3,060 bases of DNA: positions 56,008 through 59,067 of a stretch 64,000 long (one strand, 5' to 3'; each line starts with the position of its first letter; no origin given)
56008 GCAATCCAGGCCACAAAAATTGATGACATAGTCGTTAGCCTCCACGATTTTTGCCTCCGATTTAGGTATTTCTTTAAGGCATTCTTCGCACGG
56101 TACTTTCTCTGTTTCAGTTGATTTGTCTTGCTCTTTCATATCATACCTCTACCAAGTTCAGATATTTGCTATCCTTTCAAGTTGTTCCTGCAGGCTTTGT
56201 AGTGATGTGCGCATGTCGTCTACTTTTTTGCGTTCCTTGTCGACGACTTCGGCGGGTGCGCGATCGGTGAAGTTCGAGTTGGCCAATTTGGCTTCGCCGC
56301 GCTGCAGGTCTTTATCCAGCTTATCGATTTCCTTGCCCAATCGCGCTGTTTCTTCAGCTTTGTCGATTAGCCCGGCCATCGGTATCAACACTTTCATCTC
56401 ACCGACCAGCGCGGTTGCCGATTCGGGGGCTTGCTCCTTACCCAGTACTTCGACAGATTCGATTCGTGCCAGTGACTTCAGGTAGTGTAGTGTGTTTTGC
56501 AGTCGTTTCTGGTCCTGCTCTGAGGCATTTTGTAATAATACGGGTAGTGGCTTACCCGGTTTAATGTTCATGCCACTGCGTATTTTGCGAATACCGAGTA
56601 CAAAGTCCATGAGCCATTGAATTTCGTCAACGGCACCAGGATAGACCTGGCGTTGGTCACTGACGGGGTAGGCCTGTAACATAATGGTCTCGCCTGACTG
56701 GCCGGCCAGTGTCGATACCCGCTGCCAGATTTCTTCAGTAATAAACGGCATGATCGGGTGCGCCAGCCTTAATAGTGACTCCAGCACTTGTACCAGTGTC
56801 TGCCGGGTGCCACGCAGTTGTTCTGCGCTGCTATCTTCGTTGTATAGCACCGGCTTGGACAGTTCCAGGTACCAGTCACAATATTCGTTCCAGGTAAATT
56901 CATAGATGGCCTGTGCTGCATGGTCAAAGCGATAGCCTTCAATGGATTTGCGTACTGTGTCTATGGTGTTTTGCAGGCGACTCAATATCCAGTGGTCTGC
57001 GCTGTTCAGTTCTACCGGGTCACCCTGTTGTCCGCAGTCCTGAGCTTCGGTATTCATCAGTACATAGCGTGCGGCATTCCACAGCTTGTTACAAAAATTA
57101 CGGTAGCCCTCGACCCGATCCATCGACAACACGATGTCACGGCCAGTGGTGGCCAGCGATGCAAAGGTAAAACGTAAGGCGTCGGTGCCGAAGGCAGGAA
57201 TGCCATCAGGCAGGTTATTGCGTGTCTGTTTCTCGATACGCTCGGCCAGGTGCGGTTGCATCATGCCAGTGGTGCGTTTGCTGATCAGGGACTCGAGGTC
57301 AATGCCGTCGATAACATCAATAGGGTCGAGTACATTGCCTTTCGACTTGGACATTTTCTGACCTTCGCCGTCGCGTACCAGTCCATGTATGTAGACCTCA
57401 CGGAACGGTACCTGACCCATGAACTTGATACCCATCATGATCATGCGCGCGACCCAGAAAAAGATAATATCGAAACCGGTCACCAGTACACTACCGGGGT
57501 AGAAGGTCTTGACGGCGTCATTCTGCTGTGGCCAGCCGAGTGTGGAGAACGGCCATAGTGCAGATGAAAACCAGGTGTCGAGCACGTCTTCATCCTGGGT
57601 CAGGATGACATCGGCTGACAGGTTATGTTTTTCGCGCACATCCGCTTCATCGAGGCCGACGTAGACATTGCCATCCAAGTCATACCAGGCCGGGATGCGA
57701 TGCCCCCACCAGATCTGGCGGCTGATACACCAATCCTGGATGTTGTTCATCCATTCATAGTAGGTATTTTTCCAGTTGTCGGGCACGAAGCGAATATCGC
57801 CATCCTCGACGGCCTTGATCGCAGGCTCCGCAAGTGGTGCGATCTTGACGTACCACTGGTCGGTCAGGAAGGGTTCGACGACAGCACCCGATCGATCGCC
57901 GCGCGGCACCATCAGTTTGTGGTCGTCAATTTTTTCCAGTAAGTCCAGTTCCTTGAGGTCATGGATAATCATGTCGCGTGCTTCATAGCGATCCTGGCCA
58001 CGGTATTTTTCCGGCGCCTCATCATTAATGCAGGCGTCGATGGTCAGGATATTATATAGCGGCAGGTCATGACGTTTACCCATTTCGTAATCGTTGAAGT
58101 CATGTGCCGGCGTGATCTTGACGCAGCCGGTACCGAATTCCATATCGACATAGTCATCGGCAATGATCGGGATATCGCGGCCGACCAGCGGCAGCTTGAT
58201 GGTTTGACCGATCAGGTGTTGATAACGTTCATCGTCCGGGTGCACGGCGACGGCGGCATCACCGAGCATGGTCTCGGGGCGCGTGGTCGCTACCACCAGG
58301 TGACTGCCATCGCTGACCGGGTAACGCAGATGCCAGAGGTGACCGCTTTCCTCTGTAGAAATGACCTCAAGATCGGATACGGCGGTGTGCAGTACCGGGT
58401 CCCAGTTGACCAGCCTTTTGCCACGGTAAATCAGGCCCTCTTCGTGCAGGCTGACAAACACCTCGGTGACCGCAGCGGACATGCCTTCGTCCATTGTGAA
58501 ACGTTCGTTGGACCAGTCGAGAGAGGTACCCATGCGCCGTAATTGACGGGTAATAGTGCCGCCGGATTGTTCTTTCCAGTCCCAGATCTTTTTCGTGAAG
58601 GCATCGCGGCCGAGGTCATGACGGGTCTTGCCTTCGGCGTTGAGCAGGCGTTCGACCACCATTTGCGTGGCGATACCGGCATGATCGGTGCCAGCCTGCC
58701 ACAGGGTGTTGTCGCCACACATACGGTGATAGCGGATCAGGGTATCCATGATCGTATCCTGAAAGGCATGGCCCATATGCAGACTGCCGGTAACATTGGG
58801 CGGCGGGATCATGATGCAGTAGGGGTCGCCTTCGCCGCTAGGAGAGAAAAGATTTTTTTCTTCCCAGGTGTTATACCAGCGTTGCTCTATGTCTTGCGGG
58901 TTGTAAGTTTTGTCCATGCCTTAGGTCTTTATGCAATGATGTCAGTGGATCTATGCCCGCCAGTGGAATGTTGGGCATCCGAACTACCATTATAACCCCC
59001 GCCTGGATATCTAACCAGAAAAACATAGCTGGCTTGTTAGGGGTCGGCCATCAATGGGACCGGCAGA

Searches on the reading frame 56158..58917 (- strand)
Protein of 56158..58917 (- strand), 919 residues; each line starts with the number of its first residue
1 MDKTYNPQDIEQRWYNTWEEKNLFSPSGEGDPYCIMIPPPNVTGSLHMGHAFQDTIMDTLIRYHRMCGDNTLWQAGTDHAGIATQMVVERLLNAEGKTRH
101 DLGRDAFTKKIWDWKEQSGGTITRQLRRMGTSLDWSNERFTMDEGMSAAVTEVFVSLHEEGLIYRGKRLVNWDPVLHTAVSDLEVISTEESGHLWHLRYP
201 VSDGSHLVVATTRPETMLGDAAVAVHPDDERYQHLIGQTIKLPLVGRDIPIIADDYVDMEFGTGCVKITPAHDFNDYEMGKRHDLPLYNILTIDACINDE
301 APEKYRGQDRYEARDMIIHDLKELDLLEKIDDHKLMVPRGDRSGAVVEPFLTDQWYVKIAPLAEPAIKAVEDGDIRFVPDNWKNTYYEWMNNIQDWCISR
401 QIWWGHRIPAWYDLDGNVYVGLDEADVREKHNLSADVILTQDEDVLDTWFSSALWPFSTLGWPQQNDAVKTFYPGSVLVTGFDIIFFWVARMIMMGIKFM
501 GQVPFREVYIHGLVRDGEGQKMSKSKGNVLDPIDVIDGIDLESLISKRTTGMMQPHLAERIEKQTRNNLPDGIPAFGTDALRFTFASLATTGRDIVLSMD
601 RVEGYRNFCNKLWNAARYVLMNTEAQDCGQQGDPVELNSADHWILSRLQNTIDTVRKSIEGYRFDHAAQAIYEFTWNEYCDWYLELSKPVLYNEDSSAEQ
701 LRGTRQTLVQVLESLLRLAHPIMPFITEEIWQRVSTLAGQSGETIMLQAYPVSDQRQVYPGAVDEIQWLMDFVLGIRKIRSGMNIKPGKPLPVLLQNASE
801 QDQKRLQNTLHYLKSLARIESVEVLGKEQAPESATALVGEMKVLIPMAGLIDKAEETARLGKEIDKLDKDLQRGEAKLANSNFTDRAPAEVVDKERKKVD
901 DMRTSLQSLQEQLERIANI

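Call 47: search_protein_families(library=pfam, proteins=[window:56158-58917:-], max_evalue=0.00001)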
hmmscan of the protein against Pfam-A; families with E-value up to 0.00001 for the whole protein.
window:56158-58917:- (919 aa): 5 families
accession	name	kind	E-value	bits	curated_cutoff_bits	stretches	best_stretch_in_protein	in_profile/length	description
PF00133.28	tRNA-synt_1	-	3.6e-148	494.2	22.7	1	14-597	2-413/414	tRNA synthetases class I (I, L, M and V)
PF08264.19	Anticodon_1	-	1.2e-44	152.2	25.1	1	641-794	1-147/148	Anticodon-binding domain of tRNA ligase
PF10458.14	Val_tRNA-synt_C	-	2.2e-16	60.3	25.9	1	854-916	3-65/66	Valyl tRNA synthetase tRNA binding arm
PF09334.17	tRNA-synt_1g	-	1.5e-15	57.4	20.1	2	38-89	6-57/391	tRNA synthetases class I (M)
PF13603.12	tRNA-synt_1_2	-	1.9e-10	41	25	1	237-293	86-142/185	Leucyl-tRNA synthetase, editing domain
